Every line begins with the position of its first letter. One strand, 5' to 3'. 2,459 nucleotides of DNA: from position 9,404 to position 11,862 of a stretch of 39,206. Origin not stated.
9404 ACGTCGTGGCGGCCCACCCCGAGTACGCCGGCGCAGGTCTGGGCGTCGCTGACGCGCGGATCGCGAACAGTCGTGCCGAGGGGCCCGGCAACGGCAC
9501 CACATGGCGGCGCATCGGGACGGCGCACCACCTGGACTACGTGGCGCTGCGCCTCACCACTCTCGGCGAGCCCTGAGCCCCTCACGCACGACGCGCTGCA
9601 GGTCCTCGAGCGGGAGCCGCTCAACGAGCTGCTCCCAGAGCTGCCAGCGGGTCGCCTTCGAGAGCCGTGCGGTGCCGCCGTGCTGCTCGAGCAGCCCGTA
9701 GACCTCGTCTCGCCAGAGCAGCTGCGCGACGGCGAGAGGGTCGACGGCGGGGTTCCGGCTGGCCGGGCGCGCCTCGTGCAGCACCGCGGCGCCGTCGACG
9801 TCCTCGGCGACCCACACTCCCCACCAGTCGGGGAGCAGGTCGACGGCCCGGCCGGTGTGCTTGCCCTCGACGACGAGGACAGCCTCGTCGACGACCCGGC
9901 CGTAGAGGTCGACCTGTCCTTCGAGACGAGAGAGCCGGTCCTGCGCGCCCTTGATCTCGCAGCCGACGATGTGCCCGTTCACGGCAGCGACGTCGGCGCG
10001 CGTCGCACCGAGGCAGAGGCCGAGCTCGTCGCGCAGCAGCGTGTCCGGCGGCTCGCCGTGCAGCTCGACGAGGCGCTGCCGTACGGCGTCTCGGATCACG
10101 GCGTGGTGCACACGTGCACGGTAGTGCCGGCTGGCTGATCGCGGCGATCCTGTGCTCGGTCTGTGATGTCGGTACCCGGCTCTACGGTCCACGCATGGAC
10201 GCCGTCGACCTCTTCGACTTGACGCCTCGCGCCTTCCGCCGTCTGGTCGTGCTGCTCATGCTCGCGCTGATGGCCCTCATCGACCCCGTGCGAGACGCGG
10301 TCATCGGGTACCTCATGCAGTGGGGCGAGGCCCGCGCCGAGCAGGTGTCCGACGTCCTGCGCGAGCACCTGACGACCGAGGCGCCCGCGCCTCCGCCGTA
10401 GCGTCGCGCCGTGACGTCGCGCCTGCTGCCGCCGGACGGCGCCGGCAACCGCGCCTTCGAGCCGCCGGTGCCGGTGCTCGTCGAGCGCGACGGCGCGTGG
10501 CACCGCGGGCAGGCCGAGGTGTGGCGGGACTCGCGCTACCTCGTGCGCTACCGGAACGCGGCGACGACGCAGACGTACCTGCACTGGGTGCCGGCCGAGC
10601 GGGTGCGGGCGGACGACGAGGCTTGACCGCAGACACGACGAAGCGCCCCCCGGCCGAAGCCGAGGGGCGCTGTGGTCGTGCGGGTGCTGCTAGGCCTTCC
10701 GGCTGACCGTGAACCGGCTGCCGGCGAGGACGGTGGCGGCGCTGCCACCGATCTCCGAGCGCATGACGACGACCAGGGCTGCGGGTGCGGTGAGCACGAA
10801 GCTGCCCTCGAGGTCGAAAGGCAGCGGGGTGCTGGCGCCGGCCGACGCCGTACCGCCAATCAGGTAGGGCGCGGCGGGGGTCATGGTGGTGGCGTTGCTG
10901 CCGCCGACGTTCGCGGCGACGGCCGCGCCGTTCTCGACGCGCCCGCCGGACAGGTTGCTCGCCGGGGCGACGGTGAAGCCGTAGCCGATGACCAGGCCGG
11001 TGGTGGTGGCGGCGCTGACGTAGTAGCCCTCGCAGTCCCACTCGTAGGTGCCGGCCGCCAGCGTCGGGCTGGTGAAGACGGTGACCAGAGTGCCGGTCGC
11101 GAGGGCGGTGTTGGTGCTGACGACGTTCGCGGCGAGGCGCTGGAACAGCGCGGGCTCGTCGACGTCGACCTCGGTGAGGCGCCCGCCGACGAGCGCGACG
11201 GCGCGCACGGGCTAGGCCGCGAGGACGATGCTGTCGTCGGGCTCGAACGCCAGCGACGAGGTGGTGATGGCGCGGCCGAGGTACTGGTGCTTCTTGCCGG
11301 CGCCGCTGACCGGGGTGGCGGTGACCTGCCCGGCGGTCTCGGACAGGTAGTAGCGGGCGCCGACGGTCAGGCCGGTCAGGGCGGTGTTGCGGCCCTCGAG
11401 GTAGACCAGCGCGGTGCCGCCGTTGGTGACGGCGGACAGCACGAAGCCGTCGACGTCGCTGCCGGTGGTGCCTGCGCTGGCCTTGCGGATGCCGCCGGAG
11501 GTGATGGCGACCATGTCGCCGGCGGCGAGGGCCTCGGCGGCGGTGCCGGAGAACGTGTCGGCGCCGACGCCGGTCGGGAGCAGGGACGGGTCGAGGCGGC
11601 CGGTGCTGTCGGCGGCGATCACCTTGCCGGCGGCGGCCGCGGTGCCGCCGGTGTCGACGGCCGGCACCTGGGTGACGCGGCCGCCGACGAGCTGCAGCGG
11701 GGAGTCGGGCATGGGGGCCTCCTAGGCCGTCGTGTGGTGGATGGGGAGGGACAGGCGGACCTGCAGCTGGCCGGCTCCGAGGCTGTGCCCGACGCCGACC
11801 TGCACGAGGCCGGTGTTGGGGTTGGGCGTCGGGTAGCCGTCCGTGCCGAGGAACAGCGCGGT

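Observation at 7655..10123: Prophage-edge cargo island: leaderless brnT-like / RHH / Beta-family operon facing a PD-(D/E)xK gene, a candidate uncharacterised defence or exclusion system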

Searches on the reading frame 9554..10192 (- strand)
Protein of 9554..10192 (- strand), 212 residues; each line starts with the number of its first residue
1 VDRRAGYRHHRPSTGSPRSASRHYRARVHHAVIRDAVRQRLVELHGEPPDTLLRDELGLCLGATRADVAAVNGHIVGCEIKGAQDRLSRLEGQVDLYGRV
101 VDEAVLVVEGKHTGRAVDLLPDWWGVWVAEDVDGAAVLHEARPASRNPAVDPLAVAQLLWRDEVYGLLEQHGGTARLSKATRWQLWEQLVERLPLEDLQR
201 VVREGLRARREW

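Call 5: search_protein_families(library=pfam, proteins=[window:9554-10192:-], max_evalue=1)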
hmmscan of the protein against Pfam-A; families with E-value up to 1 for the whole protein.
window:9554-10192:- (212 aa): 0 families

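Call 6: search_protein_families(library=ncbifam, proteins=[window:9554-10192:-], max_evalue=1)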
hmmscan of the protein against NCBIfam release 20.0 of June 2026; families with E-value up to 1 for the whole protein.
window:9554-10192:- (212 aa): 1 family
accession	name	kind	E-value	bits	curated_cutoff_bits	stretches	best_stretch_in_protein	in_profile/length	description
NF033832.1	sce7726_fam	subfamily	1.9e-41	142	70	1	31-210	4-183/184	sce7726 family protein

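Call 7: search_protein_families(library=padloc, proteins=[window:9554-10192:-], max_evalue=1)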
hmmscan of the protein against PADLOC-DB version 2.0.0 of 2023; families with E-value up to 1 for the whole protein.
window:9554-10192:- (212 aa): 1 family
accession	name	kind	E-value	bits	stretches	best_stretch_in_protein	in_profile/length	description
PDLC02989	cll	-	1.1e-18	66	1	50-209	26-183/265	-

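Call 8: search_protein_families(library=phrogs, proteins=[window:9554-10192:-], max_evalue=1)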
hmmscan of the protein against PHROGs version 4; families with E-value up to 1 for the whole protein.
window:9554-10192:- (212 aa): 2 families
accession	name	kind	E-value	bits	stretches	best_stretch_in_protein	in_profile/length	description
phrog_984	-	unknown function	4.1e-35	122.7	1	30-210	7-212/230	-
phrog_29829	-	unknown function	0.00059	20.8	1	135-173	63-97/106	-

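Call 49: find_homologous_proteins(query=window:9554-10111:-, max_evalue=0.001)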
Query window:9554-10111:- (185 aa): 118 proteins with E <= 0.001 among 857 candidates.
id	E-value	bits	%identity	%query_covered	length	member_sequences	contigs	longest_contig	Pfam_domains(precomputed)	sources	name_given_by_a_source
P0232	1.1e-116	405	100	100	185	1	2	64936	PF26915.1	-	-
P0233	4.2e-69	250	64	100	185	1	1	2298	PF26915.1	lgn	-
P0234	4.9e-68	247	65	100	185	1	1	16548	PF26915.1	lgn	-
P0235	4.8e-66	240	61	100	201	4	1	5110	PF26915.1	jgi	jgi:hypothetical protein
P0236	1.6e-65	238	64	99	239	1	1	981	PF26915.1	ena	-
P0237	7.0e-65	236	62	100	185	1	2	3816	PF26915.1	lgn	-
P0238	9.0e-65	236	61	100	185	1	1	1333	PF26915.1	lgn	-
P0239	1.0e-64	236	62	100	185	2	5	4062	PF26915.1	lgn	-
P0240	1.1e-64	236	62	100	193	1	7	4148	PF26915.1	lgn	-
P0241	2.0e-64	235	61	100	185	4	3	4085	PF26915.1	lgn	-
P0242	2.0e-64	235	63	100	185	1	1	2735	PF26915.1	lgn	-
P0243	2.1e-64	235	61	100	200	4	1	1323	PF26915.1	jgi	jgi:hypothetical protein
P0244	2.7e-64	234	60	100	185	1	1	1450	PF26915.1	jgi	jgi:hypothetical protein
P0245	4.4e-64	234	64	99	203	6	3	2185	PF26915.1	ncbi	-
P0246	8.7e-63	230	60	100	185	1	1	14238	PF26915.1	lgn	-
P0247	9.1e-63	230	61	100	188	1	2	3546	PF26915.1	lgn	-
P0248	9.4e-63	229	59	100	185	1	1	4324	PF26915.1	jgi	jgi:hypothetical protein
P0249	1.3e-62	229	62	100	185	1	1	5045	PF26915.1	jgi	jgi:hypothetical protein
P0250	3.2e-62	228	58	97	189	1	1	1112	PF26915.1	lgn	-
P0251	4.3e-62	227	58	100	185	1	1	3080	PF26915.1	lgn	-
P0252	4.9e-61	224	59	95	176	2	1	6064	PF26915.1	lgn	-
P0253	5.3e-61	224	60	100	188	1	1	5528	PF26915.1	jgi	jgi:hypothetical protein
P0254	6.9e-61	223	58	100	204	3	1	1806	PF26915.1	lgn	-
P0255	4.3e-60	221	59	100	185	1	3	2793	PF26915.1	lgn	-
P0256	5.2e-60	220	58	99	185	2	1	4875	PF26915.1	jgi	jgi:hypothetical protein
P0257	2.8e-59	218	62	99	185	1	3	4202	PF26915.1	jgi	jgi:hypothetical protein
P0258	4.1e-59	218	57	100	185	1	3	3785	PF26915.1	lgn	-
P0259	9.7e-59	216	58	100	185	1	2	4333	PF26915.1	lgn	-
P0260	9.9e-59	216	60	95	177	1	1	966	PF26915.1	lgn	-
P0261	1.6e-58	216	58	100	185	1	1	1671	PF26915.1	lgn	-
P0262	1.8e-58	216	58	99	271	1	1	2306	PF26915.1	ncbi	-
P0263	9.3e-58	213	57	100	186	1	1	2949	PF26915.1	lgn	-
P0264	2.6e-57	212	60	89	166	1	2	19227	PF26915.1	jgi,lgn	-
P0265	3.2e-57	211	56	100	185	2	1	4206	PF26915.1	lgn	-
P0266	1.6e-55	206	57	91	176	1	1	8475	PF26915.1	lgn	-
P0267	6.6e-55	204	58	97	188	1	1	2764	PF26915.1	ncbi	-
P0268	3.8e-54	201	57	97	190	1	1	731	PF26915.1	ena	-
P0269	6.2e-54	201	54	100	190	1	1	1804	PF26915.1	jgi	jgi:hypothetical protein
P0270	7.9e-54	200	55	100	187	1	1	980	PF26915.1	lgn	-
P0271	4.4e-53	198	56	97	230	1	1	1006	PF26915.1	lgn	-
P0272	6.0e-52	194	56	97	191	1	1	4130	PF26915.1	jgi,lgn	jgi:hypothetical protein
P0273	1.2e-51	193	53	100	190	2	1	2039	PF26915.1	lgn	-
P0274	2.2e-51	192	57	84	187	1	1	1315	PF26915.1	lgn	-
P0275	9.5e-51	190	55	100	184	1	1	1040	PF26915.1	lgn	-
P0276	3.1e-50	189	55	92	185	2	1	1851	PF26915.1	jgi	jgi:hypothetical protein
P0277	6.2e-49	184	57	100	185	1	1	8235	PF26915.1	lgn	-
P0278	8.8e-49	184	52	100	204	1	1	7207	PF26915.1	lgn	-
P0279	1.2e-48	183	52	100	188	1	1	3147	PF26915.1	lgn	-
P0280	3.0e-48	182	57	97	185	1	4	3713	PF26915.1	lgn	-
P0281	3.2e-48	182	53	97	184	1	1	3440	PF26915.1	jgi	jgi:hypothetical protein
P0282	3.3e-48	182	53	100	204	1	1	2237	PF26915.1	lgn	-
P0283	2.4e-47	179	50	100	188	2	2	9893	PF26915.1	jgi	jgi:hypothetical protein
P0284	4.3e-47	178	54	100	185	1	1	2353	PF26915.1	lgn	-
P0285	1.1e-46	177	51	100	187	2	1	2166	PF26915.1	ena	-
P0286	1.7e-46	176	55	97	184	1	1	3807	PF26915.1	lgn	-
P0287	2.1e-46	176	55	100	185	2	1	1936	PF26915.1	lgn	-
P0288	2.7e-46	176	54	97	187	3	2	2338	PF26915.1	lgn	-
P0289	3.3e-46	175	53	100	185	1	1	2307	PF26915.1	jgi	jgi:hypothetical protein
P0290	6.2e-46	175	55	87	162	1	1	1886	PF26915.1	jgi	jgi:hypothetical protein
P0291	7.0e-46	174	50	100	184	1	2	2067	PF26915.1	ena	-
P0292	9.6e-46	174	56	89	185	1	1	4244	PF26915.1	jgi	jgi:hypothetical protein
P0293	1.0e-45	174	53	96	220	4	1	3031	PF26915.1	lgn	-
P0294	1.1e-45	174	55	97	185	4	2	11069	PF26915.1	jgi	jgi:hypothetical protein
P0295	1.9e-45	173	49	97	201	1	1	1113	PF26915.1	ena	-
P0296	3.4e-45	172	53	97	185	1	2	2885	PF26915.1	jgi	jgi:hypothetical protein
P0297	3.6e-45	172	48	97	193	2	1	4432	PF26915.1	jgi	jgi:hypothetical protein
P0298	4.2e-45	172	49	94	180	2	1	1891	PF26915.1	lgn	-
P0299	8.7e-45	171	49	100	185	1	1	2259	PF26915.1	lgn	-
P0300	1.4e-44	170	51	91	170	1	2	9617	PF26915.1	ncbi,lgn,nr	ncbi:MAG TPA: sce7726 family protein [Micromonosporaceae bacterium]|nr:sce7726 family protein [Micro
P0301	1.6e-44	170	55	91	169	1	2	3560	PF26915.1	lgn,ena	-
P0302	2.5e-44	169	51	100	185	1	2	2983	PF26915.1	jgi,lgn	jgi:hypothetical protein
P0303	2.7e-44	169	51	97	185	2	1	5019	PF26915.1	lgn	-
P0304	3.2e-44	169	49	98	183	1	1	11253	PF26915.1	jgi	jgi:hypothetical protein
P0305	4.8e-44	168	53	97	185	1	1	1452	PF26915.1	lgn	-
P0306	1.0e-43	167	53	100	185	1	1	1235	PF26915.1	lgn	-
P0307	1.0e-43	167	48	98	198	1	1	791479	PF26915.1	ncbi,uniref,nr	ncbi:sce7726 family protein [Crystallibacter degradans]|uniref:sce7726 family protein n=1 Tax=Crysta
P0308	4.1e-43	165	52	97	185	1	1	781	PF26915.1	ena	-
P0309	2.2e-42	163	52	85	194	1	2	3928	PF26915.1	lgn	-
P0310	2.6e-42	163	50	97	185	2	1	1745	PF26915.1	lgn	-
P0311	1.2e-41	161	51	97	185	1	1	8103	PF26915.1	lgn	-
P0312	1.9e-41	160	48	89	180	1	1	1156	PF26915.1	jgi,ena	jgi:hypothetical protein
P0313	5.5e-41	158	51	85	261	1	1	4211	PF26915.1,PF04542.21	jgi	jgi:hypothetical protein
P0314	8.3e-41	158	51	96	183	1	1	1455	PF26915.1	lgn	-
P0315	1.3e-40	157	55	79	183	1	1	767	PF26915.1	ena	-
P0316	1.4e-40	157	49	98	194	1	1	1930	PF26915.1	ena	-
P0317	1.5e-40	157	53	87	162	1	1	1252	PF26915.1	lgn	-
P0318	1.0e-37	148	49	86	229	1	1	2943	PF26915.1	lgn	-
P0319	1.4e-37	147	49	86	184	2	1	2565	PF26915.1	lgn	-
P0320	5.5e-37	145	47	85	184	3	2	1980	PF26915.1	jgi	jgi:hypothetical protein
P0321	2.1e-36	144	47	85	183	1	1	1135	PF26915.1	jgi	jgi:hypothetical protein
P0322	2.1e-36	143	47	100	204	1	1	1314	PF26915.1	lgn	-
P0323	2.6e-36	143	42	100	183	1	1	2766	PF26915.1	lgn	-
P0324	2.9e-36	143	47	97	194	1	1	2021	PF26915.1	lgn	-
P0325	6.0e-36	142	46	85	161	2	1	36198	PF26915.1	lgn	-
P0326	3.3e-35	140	48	97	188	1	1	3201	PF26915.1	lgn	-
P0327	5.3e-35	139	48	83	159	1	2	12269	PF26915.1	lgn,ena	-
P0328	8.7e-35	138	47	93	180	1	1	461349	PF26915.1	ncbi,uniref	ncbi:sce7726 family protein [Mycobacterium sp. NPDC050853]|uniref:sce7726 family protein n=1 Tax=Myc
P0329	1.4e-34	138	47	97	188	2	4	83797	PF26915.1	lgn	-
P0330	1.4e-34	138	48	97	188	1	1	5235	PF26915.1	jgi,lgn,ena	-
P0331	1.5e-34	137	49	97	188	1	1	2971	PF26915.1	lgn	-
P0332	1.6e-34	137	47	97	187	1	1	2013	PF26915.1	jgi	jgi:hypothetical protein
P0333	1.9e-34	137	43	95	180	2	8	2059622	PF26915.1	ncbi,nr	ncbi:sce7726 family protein [Mycobacteroides abscessus]|nr:sce7726 family protein [Mycobacteroides a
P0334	6.6e-34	135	50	89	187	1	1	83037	PF26915.1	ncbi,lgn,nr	ncbi:MAG: sce7726 family protein [Actinomycetota bacterium]|nr:sce7726 family protein [Actinomycetot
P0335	9.5e-34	135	44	97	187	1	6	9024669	PF26915.1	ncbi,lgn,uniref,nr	ncbi:sce7726 family protein [Saccharopolyspora spinosa]|uniref:Phage-related protein n=1 Tax=Sacchar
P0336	1.3e-33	134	46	97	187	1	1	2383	PF26915.1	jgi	jgi:hypothetical protein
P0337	2.8e-33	133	66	52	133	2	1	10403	PF26915.1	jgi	jgi:hypothetical protein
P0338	1.0e-32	131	49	91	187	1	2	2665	PF26915.1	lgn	-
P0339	7.0e-32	129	48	89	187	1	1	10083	PF26915.1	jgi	jgi:hypothetical protein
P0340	8.9e-32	128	45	95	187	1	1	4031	PF26915.1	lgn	-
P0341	6.9e-31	126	46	100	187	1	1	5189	PF26915.1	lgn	-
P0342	7.4e-30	122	43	96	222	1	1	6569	PF26915.1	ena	-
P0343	2.2e-29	121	43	97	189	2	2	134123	PF26915.1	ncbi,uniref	ncbi:sce7726 family protein [Euzebya sp.]|uniref:sce7726 family protein n=1 Tax=Euzebya sp. TaxID=19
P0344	7.1e-29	119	42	96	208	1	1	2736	PF26915.1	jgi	jgi:hypothetical protein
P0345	1.6e-28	118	41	97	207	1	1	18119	PF26915.1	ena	-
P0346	5.0e-28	116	38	100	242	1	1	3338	PF26915.1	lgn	-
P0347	1.5e-27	115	39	100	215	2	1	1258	PF26915.1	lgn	-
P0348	3.8e-21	94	36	97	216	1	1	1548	PF26915.1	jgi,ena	-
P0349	2.8e-19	88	36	99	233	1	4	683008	PF26915.1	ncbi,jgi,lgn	jgi:hypothetical protein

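Call 51: search_solved_structures(query=A4, max_evalue=10, show_alignments=3)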
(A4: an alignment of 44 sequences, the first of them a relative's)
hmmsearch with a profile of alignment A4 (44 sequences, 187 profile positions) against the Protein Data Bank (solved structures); distinct sequences matched with E-value up to 10: 3.
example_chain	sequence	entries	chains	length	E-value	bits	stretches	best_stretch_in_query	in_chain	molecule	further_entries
9hvg_A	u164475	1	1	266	0.66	13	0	68-114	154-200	Kemp Elimination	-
4h08_A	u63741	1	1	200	0.92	12.5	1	13-51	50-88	Putative hydrolase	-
9zee_B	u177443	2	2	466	2.2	11.2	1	27-96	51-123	QatC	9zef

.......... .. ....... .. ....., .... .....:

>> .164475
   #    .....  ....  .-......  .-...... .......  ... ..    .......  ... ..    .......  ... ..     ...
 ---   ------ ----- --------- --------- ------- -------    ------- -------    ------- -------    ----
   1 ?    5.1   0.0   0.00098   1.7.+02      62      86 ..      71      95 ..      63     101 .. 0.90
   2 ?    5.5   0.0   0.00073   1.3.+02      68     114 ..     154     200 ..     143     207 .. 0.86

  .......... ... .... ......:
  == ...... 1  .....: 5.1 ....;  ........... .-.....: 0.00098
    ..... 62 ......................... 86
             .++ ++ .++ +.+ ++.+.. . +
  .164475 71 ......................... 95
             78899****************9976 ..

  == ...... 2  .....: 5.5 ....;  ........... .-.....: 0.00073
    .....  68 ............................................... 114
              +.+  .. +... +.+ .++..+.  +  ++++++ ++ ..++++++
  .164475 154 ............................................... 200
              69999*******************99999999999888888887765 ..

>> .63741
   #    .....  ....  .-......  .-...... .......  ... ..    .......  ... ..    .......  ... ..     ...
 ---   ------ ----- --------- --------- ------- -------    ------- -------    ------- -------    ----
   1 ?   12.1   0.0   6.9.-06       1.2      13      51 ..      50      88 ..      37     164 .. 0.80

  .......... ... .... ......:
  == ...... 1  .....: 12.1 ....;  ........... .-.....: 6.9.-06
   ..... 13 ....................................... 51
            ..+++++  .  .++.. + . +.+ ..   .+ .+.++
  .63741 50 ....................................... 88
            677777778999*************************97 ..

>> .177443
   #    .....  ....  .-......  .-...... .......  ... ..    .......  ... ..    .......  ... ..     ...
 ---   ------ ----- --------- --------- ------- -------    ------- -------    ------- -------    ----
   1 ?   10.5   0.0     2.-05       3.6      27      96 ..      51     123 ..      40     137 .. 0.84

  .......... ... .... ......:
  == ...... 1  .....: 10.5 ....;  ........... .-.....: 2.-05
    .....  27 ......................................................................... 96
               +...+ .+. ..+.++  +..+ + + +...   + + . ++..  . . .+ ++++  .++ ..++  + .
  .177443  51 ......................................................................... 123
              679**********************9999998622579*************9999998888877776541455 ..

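Call 97: search_protein_families(library=pfam, alignment_id=A4, max_evalue=10)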
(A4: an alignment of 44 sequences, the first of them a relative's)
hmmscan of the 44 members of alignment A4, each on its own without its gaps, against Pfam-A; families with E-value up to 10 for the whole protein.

A. member 1, P0232 (185 aa): 0 families

B. families by the number of members that match (of 44 scanned): 7 families
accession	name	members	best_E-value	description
PF24348.1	DUF7508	1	0.0043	Domain of unknown function (DUF7508)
PF24420.1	DUF7551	1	0.084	Domain of unknown function (DUF7551)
PF11248.13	DUF3046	1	0.11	Protein of unknown function (DUF3046)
PF20939.2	MsrA_helical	1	0.11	Selenoprotein methionine sulfoxide reductase A, helical domain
PF09004.15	ALKBH8_N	1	0.2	Alkylated DNA repair protein alkB homolog 8, N-terminal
PF20367.4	DUF6662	1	0.25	Family of unknown function (DUF6662)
PF12199.13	efb-c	1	0.27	Extracellular fibrinogen binding protein C terminal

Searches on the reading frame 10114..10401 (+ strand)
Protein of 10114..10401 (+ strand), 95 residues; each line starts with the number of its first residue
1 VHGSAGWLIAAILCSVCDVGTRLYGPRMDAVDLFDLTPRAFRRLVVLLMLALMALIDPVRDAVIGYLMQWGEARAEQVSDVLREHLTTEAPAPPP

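Call 5: search_protein_families(library=pfam, proteins=[window:10114-10401:+], max_evalue=1)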
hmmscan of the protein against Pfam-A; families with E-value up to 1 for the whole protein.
window:10114-10401:+ (95 aa): 0 families

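Call 6: search_protein_families(library=ncbifam, proteins=[window:10114-10401:+], max_evalue=1)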
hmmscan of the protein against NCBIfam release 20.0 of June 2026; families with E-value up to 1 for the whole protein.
window:10114-10401:+ (95 aa): 1 family
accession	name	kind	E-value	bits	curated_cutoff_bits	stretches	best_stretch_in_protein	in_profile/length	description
NF033880.1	Prli42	equivalog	0.028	14.2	27.5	1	40-55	5-20/31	stressosome-associated protein Prli42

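Call 7: search_protein_families(library=padloc, proteins=[window:10114-10401:+], max_evalue=1)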
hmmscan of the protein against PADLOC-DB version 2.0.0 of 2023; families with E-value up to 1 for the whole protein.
window:10114-10401:+ (95 aa): 0 families

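Call 8: search_protein_families(library=phrogs, proteins=[window:10114-10401:+], max_evalue=1)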
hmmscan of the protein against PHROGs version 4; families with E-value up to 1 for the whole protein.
window:10114-10401:+ (95 aa): 0 families

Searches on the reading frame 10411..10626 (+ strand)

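Call 5: search_protein_families(library=pfam, proteins=[window:10411-10626:+], max_evalue=1)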
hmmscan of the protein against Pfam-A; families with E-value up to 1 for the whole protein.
window:10411-10626:+ (71 aa): 1 family
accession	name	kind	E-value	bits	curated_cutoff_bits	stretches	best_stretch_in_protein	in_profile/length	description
PF05641.18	Agenet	-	0.0012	19.7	27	1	27-66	14-57/61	Agenet domain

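Call 6: search_protein_families(library=ncbifam, proteins=[window:10411-10626:+], max_evalue=1)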
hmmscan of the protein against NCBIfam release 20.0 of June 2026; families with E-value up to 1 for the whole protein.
window:10411-10626:+ (71 aa): 0 families

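Call 7: search_protein_families(library=padloc, proteins=[window:10411-10626:+], max_evalue=1)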
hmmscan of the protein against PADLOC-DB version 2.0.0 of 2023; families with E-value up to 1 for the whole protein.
window:10411-10626:+ (71 aa): 0 families

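Call 8: search_protein_families(library=phrogs, proteins=[window:10411-10626:+], max_evalue=1)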
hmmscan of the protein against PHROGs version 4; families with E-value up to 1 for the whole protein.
window:10411-10626:+ (71 aa): 0 families

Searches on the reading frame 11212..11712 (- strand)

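Call 30: search_protein_families(library=phrogs, proteins=[window:11212-11712:-], max_evalue=0.001)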
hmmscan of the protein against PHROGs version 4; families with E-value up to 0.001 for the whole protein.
window:11212-11712:- (166 aa): 2 families
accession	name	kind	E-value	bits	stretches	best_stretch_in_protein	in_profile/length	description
phrog_4368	-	unknown function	8.1e-15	54.9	1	23-165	96-239/840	-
phrog_19421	-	head and packaging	0.00031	21.9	1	62-107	33-78/106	head decoration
